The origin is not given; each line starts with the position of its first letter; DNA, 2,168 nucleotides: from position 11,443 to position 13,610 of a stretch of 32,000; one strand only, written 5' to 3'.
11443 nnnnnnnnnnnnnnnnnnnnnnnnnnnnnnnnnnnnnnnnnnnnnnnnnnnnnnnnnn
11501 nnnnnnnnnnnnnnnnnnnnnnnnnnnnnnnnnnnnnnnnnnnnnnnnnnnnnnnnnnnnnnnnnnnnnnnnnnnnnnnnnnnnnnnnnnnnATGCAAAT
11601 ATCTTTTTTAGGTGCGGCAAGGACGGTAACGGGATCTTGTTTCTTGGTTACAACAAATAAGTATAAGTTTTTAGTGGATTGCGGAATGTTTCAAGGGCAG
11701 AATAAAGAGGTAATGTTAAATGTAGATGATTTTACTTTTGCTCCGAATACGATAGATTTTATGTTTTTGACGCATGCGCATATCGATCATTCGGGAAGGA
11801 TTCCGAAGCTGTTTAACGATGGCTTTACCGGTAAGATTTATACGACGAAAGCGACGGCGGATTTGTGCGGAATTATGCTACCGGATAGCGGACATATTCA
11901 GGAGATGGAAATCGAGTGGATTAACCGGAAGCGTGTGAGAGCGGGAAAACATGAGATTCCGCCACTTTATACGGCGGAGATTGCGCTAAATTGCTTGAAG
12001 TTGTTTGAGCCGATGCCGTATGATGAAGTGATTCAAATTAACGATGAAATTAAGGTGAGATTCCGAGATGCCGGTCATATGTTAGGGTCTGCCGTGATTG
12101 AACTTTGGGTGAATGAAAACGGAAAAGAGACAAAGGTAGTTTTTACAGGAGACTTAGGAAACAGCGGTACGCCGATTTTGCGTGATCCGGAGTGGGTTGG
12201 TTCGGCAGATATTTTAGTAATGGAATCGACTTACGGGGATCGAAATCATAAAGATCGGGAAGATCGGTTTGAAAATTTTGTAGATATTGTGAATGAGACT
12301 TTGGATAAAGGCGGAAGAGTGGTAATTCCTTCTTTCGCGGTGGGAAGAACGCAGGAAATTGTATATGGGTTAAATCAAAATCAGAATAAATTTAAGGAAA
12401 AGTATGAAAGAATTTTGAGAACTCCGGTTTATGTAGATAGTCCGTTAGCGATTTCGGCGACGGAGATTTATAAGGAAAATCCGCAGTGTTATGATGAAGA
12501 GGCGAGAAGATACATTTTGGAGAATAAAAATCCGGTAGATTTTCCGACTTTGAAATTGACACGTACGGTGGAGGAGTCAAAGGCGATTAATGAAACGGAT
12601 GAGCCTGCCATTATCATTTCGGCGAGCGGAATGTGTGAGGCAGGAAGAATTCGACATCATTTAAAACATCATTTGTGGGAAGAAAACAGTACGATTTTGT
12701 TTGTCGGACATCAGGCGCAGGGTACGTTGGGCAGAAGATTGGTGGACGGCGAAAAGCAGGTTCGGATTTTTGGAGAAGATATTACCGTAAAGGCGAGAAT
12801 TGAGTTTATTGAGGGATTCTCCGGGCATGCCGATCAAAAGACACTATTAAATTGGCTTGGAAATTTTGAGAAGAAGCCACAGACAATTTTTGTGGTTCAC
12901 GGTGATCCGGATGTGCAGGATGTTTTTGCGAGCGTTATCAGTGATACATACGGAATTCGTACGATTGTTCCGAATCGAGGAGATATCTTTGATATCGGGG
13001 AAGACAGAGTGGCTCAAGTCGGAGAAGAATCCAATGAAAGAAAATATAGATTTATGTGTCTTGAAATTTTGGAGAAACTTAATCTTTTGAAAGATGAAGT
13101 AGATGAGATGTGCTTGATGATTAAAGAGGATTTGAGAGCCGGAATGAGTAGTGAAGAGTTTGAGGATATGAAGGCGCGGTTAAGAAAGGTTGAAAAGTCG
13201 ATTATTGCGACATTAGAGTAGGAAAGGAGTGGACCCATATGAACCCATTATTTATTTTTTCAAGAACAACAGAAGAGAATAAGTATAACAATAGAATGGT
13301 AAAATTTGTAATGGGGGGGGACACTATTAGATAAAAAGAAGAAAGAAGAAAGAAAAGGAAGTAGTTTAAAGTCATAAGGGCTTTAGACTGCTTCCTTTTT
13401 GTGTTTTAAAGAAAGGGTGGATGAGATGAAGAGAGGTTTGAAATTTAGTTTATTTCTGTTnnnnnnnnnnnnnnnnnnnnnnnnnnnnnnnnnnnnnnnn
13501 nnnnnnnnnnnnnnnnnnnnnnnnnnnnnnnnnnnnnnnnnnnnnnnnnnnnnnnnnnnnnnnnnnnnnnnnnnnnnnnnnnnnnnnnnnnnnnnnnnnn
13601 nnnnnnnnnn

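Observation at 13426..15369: Secreted poly-glycine protein with 5.5 tandem 59-aa CxxC...Cx4C / His-rich modules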

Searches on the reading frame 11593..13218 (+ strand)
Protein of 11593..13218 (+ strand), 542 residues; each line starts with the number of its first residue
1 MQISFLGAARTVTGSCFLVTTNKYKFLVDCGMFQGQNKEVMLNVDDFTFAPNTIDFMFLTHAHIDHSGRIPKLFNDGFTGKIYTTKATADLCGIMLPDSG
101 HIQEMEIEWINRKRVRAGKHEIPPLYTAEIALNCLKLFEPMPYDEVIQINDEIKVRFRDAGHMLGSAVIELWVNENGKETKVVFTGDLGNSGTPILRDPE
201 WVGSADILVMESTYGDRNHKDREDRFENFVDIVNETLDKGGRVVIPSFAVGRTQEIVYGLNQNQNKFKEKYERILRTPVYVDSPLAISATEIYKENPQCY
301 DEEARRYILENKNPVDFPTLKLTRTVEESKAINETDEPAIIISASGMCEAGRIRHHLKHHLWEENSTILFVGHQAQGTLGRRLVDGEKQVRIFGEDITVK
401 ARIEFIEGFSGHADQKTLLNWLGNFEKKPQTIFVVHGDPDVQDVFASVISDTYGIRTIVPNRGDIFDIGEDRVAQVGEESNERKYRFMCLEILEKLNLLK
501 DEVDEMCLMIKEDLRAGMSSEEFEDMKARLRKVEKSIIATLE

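Call 30: find_related_loci(query=window:11593-13218:+, collection=genome_contigs, flank=8000)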
Query window:11593-13218:+ (542 aa) in genome_contigs; peptide patterns used: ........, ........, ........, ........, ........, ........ (x = any residue, [..] = any of these).
167 stretches matched a pattern; 134 encode a relative of the query (tblastn E <= 1e-3); the best 80 are kept; 80 distinct loci.
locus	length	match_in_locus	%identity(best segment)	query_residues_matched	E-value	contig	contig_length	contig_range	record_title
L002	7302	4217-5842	85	1-542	0e+0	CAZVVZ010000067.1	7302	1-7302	MAG TPA_asm: uncultured Eubacteriales bacterium isolate binchicken_co323_231 genome assembly, contig: NODE_11764_length_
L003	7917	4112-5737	85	1-542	0e+0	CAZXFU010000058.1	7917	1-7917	MAG TPA_asm: uncultured Eubacteriales bacterium isolate binchicken_co323_74 genome assembly, contig: NODE_10520_length_7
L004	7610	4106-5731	84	1-542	0e+0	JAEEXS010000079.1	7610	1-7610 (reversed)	MAG: Clostridia bacterium isolate Tb.RUG.527 NODE_48592_length_7610_cov_1.201791, whole genome shotgun sequence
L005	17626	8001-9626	82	1-542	0e+0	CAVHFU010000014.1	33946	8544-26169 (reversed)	bacterium isolate H07617-L1_cleanbin_000011 genome assembly, contig: Spades_H07617-L1_contig_733, whole genome shotgun s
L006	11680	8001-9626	82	1-542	0e+0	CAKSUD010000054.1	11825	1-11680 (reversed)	MAG: uncultured Clostridia bacterium isolate REFINED_METABAT215_TOP10_CONTIGS_1500_ASSEMBLY_K77_MERGED__Hadza_MoBio_hadz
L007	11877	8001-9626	82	1-542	0e+0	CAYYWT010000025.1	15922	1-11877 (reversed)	MAG TPA_asm: uncultured Eubacteriales bacterium isolate SRP225648_co1_918 genome assembly, contig: NODE_9144_length_1592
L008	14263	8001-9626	82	1-542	0e+0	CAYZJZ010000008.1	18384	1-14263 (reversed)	MAG TPA_asm: uncultured Eubacteriales bacterium isolate SRP313737_co1_205 genome assembly, contig: NODE_4723_length_1838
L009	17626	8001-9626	77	1-542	0e+0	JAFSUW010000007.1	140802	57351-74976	MAG: Clostridia bacterium isolate RGIG3495 Goat_Rumen.Co__c336059, whole genome shotgun sequence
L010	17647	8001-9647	56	1-542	0e+0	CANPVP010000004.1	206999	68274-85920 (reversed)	MAG: uncultured Clostridia bacterium isolate Lapin-001__bin36 genome assembly, contig: Lapin-001__NODE_45_length_206999_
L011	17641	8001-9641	57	1-542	0e+0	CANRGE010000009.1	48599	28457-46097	MAG: uncultured Clostridia bacterium isolate Lapin-022__bin51 genome assembly, contig: Lapin-022__NODE_672_length_48599_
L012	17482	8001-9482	61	1-494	0e+0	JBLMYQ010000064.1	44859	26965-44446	MAG: Deltaproteobacteria bacterium isolate MAG225 PRJNA951521_bin9_renamed_63, whole genome shotgun sequence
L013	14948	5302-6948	57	1-542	0e+0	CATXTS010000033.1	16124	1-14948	MAG TPA_asm: uncultured Clostridiaceae bacterium isolate ERR9492523_bin.40_MetaWRAP_v1.3_MAG genome assembly, contig: ER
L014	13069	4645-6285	57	1-542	0e+0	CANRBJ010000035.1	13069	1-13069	MAG: uncultured Clostridia bacterium isolate Lapin-028__bin94 genome assembly, contig: Lapin-028__NODE_5374_length_13069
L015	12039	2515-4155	55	1-542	0e+0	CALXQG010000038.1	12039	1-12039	MAG: uncultured Clostridia bacterium isolate BRZ_PE__bin106 genome assembly, contig: BRZ_PE__NODE_6892_length_12039_cov_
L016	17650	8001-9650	56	1-542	0e+0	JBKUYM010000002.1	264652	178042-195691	MAG: Clostridia bacterium isolate 39-2_26 NODE_126_length_264652_cov_10.618458, whole genome shotgun sequence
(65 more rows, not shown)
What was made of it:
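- The host is inferred to be a gut anaerobe from its nearest relatives, which are gut and rumen Clostridia MAGs (call 30).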

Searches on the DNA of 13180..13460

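Call 53: search_rna_families(source=window, start=13180, end=13460, threshold=evalue, max_evalue=1)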
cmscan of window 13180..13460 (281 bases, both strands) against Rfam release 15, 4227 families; matches with E-value up to 1: 7.
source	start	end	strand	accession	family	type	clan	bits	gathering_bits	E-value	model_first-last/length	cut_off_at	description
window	13353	13399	+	RF03623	mir-1252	Gene; miRNA;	-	26.6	70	0.015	1-65/65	no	mir-1252 microRNA precursor family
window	13334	13412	-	RF00834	mir-268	Gene; miRNA;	-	20.7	47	0.21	1-89/89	no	mir-268 microRNA precursor family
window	13353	13399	-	RF03623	mir-1252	Gene; miRNA;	-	20.1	70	0.53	1-65/65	no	mir-1252 microRNA precursor family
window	13346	13413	+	RF00994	mir-1255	Gene; miRNA;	-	19.5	63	0.13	1-67/67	no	mir-1255 microRNA precursor family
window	13320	13410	+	RF01477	rli43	Gene; sRNA;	-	19.1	100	0.012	77-181/255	no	Listeria sRNA rli43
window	13335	13399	+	RF02376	antisense_SR1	Gene; sRNA;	-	18.8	45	0.11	156-208/210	no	SR1 sRNA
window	13195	13224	+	RF02914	DUF805b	Cis-reg;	CL00115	13.6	35.6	0.28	1-35/35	no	DUF805b RNA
